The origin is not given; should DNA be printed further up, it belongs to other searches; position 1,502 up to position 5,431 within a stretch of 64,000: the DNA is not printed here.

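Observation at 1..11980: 12-kb unidirectional, translationally coupled block: candidate provirus or mobile module, or a novel surface-structure operon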

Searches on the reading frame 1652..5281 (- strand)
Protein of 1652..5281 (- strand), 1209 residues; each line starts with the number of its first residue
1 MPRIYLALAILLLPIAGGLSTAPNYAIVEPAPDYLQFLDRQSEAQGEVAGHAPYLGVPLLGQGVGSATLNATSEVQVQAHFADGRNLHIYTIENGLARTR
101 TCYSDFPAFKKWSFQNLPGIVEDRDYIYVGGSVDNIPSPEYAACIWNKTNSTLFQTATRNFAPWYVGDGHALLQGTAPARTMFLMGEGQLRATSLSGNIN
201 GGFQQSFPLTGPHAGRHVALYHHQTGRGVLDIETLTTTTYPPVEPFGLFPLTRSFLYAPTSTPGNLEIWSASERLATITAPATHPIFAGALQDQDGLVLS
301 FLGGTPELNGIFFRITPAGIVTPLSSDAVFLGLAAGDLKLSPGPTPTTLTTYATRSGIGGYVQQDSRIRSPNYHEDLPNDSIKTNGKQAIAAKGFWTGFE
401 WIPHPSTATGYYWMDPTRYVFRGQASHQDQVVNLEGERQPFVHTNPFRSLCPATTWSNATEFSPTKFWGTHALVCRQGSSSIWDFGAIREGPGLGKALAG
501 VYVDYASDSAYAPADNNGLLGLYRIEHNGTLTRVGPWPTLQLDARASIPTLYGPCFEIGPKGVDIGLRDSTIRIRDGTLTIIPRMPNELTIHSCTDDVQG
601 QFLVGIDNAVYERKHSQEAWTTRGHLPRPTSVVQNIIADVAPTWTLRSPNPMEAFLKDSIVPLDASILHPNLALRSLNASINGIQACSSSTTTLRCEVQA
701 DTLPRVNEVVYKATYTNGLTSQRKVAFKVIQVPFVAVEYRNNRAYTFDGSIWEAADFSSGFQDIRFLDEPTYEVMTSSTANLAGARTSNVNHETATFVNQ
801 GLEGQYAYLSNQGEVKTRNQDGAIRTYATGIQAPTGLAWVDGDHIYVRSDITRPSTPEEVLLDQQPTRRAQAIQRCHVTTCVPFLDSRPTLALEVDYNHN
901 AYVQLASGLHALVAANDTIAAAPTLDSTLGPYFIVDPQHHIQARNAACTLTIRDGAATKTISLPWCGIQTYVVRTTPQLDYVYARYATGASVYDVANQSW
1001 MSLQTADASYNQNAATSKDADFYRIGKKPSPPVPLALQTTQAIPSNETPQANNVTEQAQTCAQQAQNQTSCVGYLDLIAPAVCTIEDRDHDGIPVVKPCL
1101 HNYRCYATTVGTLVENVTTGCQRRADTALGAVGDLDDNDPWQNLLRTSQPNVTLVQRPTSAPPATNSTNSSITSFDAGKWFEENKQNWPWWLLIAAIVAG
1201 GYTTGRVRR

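Call 11: search_protein_families(library=phrogs, max_evalue=0.1, proteins=[window:1652-5281:-])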
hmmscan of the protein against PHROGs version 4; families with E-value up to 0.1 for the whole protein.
window:1652-5281:- (1209 aa): 0 families

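Call 14: find_encoding_contigs(protein=window:1652-5281:-, flank=10000, max_places=10)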
Protein window:1652-5281:- (1209 aa): 2 contigs read that carry it; 1 place shown.
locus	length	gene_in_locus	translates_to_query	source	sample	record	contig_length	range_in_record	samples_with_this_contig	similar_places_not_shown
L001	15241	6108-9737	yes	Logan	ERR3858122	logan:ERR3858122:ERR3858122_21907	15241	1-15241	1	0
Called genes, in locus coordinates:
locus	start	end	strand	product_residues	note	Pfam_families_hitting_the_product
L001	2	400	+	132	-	?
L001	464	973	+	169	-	-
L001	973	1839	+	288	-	-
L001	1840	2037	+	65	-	-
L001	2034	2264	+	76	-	-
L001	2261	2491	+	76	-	-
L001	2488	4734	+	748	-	-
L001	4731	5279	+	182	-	-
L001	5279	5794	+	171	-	-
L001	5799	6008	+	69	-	-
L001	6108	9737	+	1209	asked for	-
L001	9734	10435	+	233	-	-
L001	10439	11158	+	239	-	-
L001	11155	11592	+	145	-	-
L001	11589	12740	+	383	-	-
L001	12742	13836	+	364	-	-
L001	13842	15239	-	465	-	?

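Call 16: search_protein_families(library=pfam, max_evalue=0.1, proteins=[L001:11155-11592:+, L001:11589-12740:+, L001:12742-13836:+, L001:13842-15170:-, L001:2261-2491:+, window:1652-5281:-])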
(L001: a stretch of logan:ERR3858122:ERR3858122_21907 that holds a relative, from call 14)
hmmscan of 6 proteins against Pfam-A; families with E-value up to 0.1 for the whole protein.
L001:11155-11592:+ (145 aa): 1 family
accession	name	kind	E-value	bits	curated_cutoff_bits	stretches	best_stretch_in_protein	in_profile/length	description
PF09033.15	DFF-C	-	0.025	15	25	1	18-67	56-104/165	DNA Fragmentation factor 45kDa, C terminal domain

L001:11589-12740:+ (383 aa): 0 families

L001:12742-13836:+ (364 aa): 0 families

L001:13842-15170:- (442 aa): 1 family
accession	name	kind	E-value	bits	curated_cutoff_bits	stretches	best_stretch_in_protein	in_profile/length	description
PF00589.27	Phage_integrase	-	9e-15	55.3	27.1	1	214-374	24-169/172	Phage integrase family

L001:2261-2491:+ (76 aa): 0 families

window:1652-5281:- (1209 aa): 0 families

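Call 17: search_protein_families(library=phrogs, max_evalue=0.1, proteins=[L001:11155-11592:+, L001:11589-12740:+, L001:12742-13836:+, L001:13842-15170:-, L001:2261-2491:+])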
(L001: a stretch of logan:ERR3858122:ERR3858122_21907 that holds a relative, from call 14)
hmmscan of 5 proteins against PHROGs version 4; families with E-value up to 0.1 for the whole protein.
L001:11155-11592:+ (145 aa): 0 families

L001:11589-12740:+ (383 aa): 0 families

L001:12742-13836:+ (364 aa): 0 families

L001:13842-15170:- (442 aa): 2 families
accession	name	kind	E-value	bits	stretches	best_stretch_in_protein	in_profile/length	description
phrog_216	-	integration and excision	1.7e-15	57.9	1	216-384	78-234/301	integrase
phrog_1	-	integration and excision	5.2e-13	50.1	1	213-383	288-445/611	integrase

L001:2261-2491:+ (76 aa): 0 families
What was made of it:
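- On Tyrosine recombinase (phage integrase family): Pfam PF00589 E 9e-15; PHROG integrase families 216 and 1 (calls 16, 17).
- On Spindle-shaped archaeal viruses (Fuselloviridae, Halspiviridae, PAV1-like): No PHROG or Pfam hit for g06 or g10, and none for g06b (calls 11, 16, 17).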

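Call 19: find_homologous_proteins(query=L001:11589-12740:+, max_evalue=0.001)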
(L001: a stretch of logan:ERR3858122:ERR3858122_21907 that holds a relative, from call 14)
Query L001:11589-12740:+ (383 aa): 7 proteins with E <= 0.001 among 7048 candidates.
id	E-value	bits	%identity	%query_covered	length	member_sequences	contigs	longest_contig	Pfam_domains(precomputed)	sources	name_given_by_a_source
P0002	7.3e-256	866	100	100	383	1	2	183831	-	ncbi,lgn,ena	ncbi:MAG: hypothetical protein AABX89_07360 [Candidatus Thermoplasmatota archaeon]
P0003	3.5e-100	354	46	98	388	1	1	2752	-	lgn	-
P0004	5.0e-92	327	45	94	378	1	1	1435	-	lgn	-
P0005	2.1e-89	318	43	93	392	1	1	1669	-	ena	-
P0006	2.3e-85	305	42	93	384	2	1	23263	-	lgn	-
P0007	3.1e-85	305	39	96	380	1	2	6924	-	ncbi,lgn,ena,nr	ncbi:MAG TPA: hypothetical protein VI997_11585 [Candidatus Thermoplasmatota archaeon]|nr:hypothetica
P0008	6.5e-61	225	40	86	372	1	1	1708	-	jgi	-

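Call 20: search_dna_similar(query=L001:11589-12740:+, collection=phages, mode=protein, max_evalue=1)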
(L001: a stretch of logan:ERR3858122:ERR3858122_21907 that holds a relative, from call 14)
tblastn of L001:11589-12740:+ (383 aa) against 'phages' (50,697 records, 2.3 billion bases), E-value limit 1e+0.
No match.

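Call 21: find_encoding_contigs(protein=P0002, flank=10000, max_places=10)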
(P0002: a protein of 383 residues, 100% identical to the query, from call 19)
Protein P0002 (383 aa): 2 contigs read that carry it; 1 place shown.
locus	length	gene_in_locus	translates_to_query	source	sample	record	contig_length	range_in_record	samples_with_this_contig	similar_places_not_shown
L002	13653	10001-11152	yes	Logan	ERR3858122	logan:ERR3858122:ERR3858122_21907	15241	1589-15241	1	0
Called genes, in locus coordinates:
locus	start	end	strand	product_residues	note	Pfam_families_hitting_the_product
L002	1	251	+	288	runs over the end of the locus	-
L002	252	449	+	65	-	-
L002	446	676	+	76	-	-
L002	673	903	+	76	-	-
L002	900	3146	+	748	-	-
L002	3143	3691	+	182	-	-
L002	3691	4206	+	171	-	-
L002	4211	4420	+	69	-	-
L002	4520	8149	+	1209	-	-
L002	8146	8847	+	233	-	-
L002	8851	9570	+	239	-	-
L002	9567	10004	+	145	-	-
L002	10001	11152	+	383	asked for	-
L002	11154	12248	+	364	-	-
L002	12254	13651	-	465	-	?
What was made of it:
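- Tried and rejected: Only the 15.2-kb Logan contig was served (calls 14, 21), so the left chromosomal junction stays unseen.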

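Call 22: find_encoding_contigs(protein=P0006, flank=10000, max_places=10)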
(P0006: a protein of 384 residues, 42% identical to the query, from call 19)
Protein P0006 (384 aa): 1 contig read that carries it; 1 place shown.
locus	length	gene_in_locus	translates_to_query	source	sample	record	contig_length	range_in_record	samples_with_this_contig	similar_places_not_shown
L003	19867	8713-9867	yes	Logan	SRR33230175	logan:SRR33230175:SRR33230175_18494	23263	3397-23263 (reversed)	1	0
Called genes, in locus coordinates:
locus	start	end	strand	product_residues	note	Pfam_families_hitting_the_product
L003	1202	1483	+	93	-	-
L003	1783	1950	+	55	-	-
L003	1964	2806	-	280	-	PF25212:HVO_A0114 (weak), PF09339:HTH_IclR (faint)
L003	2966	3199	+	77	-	-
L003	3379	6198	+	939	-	PF13088:BNR_2 (faint)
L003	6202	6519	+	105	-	-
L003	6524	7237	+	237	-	-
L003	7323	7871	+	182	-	-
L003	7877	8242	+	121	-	-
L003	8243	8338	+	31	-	-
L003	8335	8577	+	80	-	-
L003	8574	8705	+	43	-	-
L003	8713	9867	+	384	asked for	-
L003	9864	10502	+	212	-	-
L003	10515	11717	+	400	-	-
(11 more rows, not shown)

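Call 23: find_encoding_contigs(protein=P0007, flank=10000, max_places=10)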
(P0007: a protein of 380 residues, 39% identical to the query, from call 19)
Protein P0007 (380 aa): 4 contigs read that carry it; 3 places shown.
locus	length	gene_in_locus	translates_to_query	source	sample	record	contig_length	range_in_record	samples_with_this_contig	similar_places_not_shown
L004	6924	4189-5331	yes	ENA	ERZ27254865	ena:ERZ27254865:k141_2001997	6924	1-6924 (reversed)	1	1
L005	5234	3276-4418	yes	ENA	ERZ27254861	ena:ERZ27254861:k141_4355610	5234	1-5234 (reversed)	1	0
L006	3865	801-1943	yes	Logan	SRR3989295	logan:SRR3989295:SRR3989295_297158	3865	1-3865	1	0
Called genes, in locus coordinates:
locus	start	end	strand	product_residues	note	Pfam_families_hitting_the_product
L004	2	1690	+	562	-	?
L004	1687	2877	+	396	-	-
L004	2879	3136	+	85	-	-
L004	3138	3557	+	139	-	-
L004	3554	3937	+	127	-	-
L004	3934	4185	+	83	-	-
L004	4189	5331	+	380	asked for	-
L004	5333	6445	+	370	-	-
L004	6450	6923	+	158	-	?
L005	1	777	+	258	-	?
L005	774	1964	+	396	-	-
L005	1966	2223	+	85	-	-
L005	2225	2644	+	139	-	-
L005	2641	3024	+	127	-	-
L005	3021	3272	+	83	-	-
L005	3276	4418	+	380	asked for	-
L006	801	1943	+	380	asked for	-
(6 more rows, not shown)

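Call 32: find_related_loci(query=A1, collection=genome_contigs, flank=10000)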
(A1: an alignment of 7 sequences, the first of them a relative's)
Query A1 (383 aa) in genome_contigs; peptide patterns used: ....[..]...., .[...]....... (x = any residue, [..] = any of these).
45 stretches matched a pattern; 6 encode a relative of the query (tblastn E <= 1e-3); 6 distinct loci.
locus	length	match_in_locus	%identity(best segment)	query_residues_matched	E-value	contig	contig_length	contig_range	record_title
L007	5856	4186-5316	39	7-379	1e-91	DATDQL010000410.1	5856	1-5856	MAG TPA_asm: Thermoplasmatota archaeon isolate SMAG_U7947 k141_542861, whole genome shotgun sequence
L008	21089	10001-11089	40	19-380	7e-89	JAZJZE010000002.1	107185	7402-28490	MAG: bacterium isolate ADI_H2L1_1_122_18_3-bin012 ADIH2L11_B012_0_000000000002, whole genome shotgun sequence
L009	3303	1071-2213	37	7-383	2e-78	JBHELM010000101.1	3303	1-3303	MAG: Thermoplasmatota archaeon isolate S2_bin.14.orig S2_k141_3234526, whole genome shotgun sequence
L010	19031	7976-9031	38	27-378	6e-77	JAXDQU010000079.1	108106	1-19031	MAG: Thermoplasmata archaeon isolate BP_742 scaffold_1281030, whole genome shotgun sequence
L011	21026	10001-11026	34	11-350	5e-58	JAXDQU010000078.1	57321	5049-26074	MAG: Thermoplasmata archaeon isolate BP_742 scaffold_1278838, whole genome shotgun sequence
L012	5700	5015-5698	34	9-231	1e-28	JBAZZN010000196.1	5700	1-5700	MAG: Thermoplasmatota archaeon isolate SO_2017_GW3_17 scaffold_6753_c1_OW296A_2017, whole genome shotgun sequence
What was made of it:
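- Mobility: NTPase and Rep relatives occur in 6 loci of GTDB species genomes, five of them labelled Thermoplasmatota or Thermoplasmata and two of them in one MAG (call 32).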

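Call 33: find_related_loci(query=A1, collection=viral_contigs, flank=10000)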
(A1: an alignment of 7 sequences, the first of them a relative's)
Query A1 (383 aa) in viral_contigs; peptide patterns used: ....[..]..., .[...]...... (x = any residue, [..] = any of these).
30 stretches matched a pattern, but none encodes a relative of the query by tblastn (E <= 1e-3).

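Call 34: search_solved_structures(query=A1, max_evalue=10)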
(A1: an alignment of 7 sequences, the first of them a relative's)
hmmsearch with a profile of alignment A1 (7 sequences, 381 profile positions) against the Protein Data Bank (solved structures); distinct sequences matched with E-value up to 10: 11.
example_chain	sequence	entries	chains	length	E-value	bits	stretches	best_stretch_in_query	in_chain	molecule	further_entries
8tw7_2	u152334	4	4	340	0.1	14.9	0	307-363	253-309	Replication factor C subunit 2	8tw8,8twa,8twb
1sxj_D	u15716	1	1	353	0.11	14.7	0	307-363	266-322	Activator 1 41 kDa subunit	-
7sgz_D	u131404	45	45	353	0.11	14.7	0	307-363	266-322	Replication factor C subunit 2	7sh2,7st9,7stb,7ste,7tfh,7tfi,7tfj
1iqp_A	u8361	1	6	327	0.48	12.7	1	109-147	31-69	RFCS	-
8tw7_3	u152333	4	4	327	0.99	11.6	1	124-150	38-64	Replication factor C subunit 3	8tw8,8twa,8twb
1sxj_C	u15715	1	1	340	1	11.6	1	124-150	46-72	Activator 1 40 kDa subunit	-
8fs3_C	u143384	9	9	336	1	11.6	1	124-150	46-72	Replication factor C subunit 3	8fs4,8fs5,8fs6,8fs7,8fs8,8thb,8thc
7ste_C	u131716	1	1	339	1.1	11.6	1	124-150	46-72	Replication factor C subunit 3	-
8dr0_C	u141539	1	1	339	1.1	11.6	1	124-150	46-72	Replication factor C subunit 3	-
7sgz_C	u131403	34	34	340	1.1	11.6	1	124-150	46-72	Replication factor C subunit 3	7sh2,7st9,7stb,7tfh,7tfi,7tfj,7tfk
2chg_A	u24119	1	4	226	1.3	11.3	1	124-147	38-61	REPLICATION FACTOR C SMALL SUBUNIT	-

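Call 66: find_homologous_proteins(query=L001:12742-13836:+, max_evalue=0.001)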
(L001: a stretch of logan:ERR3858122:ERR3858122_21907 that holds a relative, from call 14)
Query L001:12742-13836:+ (364 aa): 26 proteins with E <= 0.001 among 1430 candidates.
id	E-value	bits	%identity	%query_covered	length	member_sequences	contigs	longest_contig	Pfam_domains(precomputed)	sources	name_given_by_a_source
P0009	5.3e-259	877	100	100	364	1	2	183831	-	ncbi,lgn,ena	ncbi:MAG: hypothetical protein AABX89_07355 [Candidatus Thermoplasmatota archaeon]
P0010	2.4e-103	364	52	89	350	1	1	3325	-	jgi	jgi:hypothetical protein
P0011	3.1e-101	357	46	98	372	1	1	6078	-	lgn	-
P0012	2.1e-98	348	46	99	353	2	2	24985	-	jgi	jgi:hypothetical protein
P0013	1.4e-95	339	47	99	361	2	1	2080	-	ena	-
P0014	1.6e-92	329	48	90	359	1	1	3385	-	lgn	-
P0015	3.3e-91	324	45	94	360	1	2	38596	-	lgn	-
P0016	1.9e-87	312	42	97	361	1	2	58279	-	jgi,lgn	jgi:hypothetical protein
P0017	4.0e-87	311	42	98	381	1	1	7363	-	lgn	-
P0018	4.0e-84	301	44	92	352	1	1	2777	-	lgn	-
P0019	8.4e-84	300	42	97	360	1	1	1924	-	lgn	-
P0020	2.2e-83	299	43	90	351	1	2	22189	-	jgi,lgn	jgi:hypothetical protein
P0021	3.9e-82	294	43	93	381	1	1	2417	-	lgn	-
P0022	1.2e-80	290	43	88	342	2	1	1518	-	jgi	jgi:hypothetical protein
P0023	1.4e-80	289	40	95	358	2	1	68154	-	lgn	-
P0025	2.6e-80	288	41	97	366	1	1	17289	-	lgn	-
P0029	9.2e-77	277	40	97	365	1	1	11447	-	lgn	-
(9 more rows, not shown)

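Call 69: search_solved_structures(query=A3, max_evalue=10)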
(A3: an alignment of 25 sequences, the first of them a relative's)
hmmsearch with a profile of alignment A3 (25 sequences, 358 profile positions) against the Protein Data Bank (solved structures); distinct sequences matched with E-value up to 10: 3.
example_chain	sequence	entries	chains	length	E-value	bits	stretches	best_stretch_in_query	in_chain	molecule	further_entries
3j80_a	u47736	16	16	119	1.6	11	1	68-108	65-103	eS26 | 40S ribosomal protein S26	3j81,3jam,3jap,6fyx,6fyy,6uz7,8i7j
8s8k_a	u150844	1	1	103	2.1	10.6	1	68-103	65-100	40S ribosomal protein S26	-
7pzy_b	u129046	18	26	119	8.1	8.7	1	72-105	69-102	40S ribosomal protein S26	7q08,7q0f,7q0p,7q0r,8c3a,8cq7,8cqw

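Call 70: find_encoding_contigs(protein=P0025, flank=10000, max_places=4)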
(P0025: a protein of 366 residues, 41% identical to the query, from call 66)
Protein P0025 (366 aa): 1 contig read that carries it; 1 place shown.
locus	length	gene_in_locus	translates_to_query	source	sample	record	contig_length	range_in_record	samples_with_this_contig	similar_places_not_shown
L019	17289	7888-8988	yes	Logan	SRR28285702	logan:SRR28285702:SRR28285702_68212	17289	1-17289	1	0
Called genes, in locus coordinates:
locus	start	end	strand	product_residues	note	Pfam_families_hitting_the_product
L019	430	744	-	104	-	-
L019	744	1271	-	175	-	PF09339:HTH_IclR (faint), PF12802:MarR_2 (faint), PF24266:HTH_HVO_0163_N, PF12840:HTH_20 (faint), PF13412:HTH_24 (faint)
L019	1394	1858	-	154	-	-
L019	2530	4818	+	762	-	-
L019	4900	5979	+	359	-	-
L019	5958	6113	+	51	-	-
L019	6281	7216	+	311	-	-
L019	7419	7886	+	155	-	-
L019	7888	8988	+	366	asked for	-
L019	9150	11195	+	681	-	-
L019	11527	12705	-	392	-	PF00589:Phage_integrase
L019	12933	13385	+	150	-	PF00072:Response_reg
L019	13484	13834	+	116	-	-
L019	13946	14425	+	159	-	-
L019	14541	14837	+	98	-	PF00935:Ribosomal_L44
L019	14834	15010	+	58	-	PF01667:Ribosomal_S27e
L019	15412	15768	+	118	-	-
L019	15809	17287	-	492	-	?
